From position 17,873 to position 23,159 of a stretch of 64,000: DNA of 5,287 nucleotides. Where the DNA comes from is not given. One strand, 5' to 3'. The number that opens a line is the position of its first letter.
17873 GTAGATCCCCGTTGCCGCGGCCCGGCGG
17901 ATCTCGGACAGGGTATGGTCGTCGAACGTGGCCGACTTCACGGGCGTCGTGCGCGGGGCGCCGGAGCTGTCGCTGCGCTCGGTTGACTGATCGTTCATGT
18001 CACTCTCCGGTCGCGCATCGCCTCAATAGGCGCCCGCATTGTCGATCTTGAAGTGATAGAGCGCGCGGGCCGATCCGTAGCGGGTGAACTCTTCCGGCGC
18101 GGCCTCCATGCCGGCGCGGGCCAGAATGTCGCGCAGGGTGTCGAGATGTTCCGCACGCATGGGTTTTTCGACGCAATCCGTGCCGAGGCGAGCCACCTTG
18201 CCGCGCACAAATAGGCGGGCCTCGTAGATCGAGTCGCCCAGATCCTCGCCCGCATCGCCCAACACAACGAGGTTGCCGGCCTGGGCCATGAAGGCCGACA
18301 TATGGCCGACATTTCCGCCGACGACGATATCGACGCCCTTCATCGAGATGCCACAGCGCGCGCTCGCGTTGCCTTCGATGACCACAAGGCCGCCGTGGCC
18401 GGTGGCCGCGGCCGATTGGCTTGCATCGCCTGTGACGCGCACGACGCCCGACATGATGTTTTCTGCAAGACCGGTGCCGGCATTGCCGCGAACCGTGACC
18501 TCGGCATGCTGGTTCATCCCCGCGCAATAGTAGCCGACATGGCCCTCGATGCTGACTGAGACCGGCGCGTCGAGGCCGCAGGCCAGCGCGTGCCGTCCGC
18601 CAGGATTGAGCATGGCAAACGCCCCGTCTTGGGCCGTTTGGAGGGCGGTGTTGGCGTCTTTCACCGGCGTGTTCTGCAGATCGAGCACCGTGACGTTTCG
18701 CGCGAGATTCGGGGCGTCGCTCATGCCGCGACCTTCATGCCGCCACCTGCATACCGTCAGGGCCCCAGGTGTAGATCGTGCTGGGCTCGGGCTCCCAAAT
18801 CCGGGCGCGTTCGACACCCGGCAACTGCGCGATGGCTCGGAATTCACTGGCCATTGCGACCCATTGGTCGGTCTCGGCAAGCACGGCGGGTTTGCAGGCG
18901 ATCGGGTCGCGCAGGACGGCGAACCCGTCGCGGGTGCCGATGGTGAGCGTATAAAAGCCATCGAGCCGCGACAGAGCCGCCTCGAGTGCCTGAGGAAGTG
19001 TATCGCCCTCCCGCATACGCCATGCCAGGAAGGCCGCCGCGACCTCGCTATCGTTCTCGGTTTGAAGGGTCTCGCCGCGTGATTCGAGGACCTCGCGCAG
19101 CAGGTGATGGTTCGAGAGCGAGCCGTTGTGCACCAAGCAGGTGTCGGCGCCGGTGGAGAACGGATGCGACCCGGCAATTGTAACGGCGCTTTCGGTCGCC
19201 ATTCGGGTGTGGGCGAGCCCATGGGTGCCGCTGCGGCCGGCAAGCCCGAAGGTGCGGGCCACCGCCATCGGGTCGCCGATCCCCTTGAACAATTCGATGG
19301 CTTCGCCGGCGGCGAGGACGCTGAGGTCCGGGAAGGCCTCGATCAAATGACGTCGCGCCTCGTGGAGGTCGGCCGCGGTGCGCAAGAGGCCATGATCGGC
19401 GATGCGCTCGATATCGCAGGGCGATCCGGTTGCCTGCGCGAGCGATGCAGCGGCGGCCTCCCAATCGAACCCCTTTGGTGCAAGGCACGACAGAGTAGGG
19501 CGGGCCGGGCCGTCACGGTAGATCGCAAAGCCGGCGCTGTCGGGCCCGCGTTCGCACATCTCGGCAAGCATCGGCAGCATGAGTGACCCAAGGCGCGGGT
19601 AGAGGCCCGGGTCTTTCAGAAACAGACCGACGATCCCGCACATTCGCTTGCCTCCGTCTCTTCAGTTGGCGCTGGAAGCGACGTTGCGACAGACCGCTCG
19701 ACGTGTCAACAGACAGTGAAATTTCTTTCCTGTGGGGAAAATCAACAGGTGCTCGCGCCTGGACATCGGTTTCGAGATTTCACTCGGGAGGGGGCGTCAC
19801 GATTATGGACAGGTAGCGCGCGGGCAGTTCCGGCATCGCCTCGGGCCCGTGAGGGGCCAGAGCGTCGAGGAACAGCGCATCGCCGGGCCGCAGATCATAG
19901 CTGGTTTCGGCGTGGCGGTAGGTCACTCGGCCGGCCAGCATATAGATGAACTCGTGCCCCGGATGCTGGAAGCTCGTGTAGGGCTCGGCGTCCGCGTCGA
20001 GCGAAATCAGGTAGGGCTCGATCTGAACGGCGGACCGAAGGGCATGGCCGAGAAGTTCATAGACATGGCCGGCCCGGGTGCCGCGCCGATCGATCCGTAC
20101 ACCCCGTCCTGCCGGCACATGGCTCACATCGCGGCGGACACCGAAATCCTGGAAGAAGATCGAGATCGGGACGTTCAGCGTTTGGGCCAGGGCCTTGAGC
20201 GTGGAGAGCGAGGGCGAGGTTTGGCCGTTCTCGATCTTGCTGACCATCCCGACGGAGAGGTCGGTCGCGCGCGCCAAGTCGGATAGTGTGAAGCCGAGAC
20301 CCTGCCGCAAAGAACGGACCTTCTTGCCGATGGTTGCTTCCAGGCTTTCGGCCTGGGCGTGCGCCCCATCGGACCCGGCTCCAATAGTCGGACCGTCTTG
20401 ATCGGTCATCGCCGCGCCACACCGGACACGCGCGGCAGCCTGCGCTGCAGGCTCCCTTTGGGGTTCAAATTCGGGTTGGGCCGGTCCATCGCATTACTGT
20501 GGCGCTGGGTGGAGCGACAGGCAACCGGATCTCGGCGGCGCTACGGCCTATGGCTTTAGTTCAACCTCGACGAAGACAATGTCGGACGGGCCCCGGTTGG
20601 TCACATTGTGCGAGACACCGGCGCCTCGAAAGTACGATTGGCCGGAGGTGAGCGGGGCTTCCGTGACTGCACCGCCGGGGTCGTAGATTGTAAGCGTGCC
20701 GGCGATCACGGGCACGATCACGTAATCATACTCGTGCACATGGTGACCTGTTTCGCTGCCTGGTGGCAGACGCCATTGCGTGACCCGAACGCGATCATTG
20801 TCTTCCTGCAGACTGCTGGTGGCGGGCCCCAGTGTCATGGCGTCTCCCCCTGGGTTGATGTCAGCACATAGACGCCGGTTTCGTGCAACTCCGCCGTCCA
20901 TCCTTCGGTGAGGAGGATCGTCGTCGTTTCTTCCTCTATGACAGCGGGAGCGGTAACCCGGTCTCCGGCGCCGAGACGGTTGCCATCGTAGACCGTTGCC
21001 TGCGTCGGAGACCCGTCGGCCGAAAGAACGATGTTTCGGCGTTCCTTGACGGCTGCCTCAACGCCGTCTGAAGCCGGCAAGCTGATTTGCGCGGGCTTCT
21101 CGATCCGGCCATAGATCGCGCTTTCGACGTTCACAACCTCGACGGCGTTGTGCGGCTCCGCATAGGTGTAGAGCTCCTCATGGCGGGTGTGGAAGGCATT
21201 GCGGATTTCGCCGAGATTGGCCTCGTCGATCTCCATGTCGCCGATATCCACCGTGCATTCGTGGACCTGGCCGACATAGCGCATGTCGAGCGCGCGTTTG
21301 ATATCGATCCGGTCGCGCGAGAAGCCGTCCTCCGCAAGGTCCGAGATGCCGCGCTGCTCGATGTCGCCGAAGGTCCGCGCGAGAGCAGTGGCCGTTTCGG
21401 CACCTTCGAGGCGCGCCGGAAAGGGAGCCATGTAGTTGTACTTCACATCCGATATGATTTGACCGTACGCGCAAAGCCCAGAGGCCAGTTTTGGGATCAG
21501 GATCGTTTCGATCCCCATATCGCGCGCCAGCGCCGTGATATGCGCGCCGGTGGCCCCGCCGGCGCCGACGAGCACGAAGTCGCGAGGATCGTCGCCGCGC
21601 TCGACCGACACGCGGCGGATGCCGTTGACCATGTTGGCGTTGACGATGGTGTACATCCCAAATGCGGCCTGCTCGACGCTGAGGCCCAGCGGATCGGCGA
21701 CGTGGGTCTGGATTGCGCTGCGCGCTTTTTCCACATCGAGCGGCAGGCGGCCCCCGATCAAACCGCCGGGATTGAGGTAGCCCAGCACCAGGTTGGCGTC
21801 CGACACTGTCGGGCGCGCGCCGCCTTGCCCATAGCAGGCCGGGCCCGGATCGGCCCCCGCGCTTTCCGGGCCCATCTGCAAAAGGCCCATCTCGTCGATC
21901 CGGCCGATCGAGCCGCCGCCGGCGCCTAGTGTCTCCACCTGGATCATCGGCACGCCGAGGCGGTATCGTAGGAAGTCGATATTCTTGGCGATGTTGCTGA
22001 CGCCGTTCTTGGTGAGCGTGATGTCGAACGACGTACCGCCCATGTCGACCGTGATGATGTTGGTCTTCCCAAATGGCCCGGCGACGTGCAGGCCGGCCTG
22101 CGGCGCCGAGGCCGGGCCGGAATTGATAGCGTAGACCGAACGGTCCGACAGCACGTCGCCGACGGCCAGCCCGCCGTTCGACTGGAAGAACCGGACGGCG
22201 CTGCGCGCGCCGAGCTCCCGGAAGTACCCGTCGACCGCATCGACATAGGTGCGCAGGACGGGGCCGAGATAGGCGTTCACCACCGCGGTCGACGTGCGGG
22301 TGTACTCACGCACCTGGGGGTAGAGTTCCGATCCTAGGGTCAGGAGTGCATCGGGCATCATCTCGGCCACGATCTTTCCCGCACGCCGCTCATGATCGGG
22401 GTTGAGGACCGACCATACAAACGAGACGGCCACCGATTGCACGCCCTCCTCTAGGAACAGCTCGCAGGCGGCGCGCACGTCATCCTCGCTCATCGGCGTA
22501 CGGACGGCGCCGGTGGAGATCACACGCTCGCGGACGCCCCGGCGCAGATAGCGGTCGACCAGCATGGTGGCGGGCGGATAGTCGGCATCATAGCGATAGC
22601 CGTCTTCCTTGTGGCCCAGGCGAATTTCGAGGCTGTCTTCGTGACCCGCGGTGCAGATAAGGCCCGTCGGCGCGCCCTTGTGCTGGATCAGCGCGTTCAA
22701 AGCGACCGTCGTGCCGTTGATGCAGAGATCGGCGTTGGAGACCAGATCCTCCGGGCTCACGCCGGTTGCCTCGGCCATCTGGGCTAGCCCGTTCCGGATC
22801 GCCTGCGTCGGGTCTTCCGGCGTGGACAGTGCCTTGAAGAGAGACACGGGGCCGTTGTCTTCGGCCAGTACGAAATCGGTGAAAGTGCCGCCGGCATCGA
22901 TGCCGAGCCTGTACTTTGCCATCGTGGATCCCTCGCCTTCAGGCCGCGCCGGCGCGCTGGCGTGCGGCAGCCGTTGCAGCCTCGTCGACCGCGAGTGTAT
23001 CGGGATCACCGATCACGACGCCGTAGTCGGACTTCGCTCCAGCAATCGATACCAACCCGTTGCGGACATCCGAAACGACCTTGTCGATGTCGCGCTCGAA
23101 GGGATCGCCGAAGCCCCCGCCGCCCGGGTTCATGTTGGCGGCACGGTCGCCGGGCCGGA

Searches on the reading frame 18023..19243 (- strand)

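Call 43: search_protein_families(library=pfam, proteins=[window:18023-19243:-], max_evalue=0.001)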
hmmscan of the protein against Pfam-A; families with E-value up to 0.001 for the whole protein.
window:18023-19243:- (406 aa): 1 family
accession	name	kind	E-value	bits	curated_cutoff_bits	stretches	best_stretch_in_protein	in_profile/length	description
PF01493.24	GXGXG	-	2.3e-08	34.2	32.5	1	226-368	30-184/190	GXGXG motif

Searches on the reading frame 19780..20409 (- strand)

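Call 43: search_protein_families(library=pfam, proteins=[window:19780-20409:-], max_evalue=0.001)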
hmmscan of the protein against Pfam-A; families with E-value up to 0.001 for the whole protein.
window:19780-20409:- (209 aa): 6 families
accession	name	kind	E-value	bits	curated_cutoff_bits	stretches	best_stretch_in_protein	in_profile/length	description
PF01381.28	HTH_3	-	1.7e-15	57.2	23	1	31-84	1-54/55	Helix-turn-helix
PF07883.17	Cupin_2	-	9.6e-11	41.7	27.2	1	146-202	13-69/70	Cupin domain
PF13560.12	HTH_31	-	3.6e-10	40.4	27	1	28-81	3-57/64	Helix-turn-helix domain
PF12844.13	HTH_19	-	3.9e-08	33.5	30.2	1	28-84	1-57/64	Helix-turn-helix domain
PF13443.12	HTH_26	-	2.1e-07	31.5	22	1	39-82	10-54/63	Cro/C1-type HTH DNA-binding domain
PF02311.25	AraC_binding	-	8e-07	29.3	21.1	1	146-206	18-78/135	AraC-like ligand binding domain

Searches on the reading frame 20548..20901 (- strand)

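Call 43: search_protein_families(library=pfam, proteins=[window:20548-20901:-], max_evalue=0.001)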
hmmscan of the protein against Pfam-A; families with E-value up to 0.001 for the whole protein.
window:20548-20901:- (117 aa): 1 family
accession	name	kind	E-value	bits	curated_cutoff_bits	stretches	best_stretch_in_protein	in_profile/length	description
PF07883.17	Cupin_2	-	3.2e-09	36.8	27.2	1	43-113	3-69/70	Cupin domain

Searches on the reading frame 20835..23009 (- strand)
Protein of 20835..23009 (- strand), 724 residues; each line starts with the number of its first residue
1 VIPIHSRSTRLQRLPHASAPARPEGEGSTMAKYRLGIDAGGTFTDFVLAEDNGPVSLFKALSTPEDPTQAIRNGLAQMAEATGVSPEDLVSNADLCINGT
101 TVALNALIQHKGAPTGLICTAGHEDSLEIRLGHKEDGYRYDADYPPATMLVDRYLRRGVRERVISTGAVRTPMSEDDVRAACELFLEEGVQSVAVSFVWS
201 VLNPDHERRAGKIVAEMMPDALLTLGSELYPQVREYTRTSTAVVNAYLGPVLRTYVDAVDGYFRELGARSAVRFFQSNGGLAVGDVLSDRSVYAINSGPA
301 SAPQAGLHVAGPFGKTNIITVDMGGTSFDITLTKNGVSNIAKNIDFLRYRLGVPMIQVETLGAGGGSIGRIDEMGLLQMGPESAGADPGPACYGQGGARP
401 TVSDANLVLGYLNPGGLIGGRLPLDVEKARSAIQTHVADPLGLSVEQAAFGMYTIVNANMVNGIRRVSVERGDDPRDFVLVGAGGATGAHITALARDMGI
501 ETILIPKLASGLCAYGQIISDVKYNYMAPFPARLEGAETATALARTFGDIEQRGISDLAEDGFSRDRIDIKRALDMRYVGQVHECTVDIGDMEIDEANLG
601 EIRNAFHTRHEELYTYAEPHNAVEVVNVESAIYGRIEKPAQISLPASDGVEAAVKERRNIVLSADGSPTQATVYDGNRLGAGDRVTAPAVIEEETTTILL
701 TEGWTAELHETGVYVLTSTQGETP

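Call 43: search_protein_families(library=pfam, proteins=[window:20835-23009:-], max_evalue=0.001)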
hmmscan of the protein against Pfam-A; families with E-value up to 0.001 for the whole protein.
window:20835-23009:- (724 aa): 3 families
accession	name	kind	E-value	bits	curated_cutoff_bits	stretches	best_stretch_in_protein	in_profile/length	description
PF01968.24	Hydantoinase_A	-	8.2e-82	275.1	22.9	1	238-524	1-289/291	Hydantoinase/oxoprolinase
PF05378.19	Hydant_A_N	-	2.5e-44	151.5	25.2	1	34-217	1-175/176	Hydantoinase/oxoprolinase N-terminal region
PF19278.4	Hydant_A_C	-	9e-15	55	21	1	537-711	8-185/193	Hydantoinase/oxoprolinase C-terminal domain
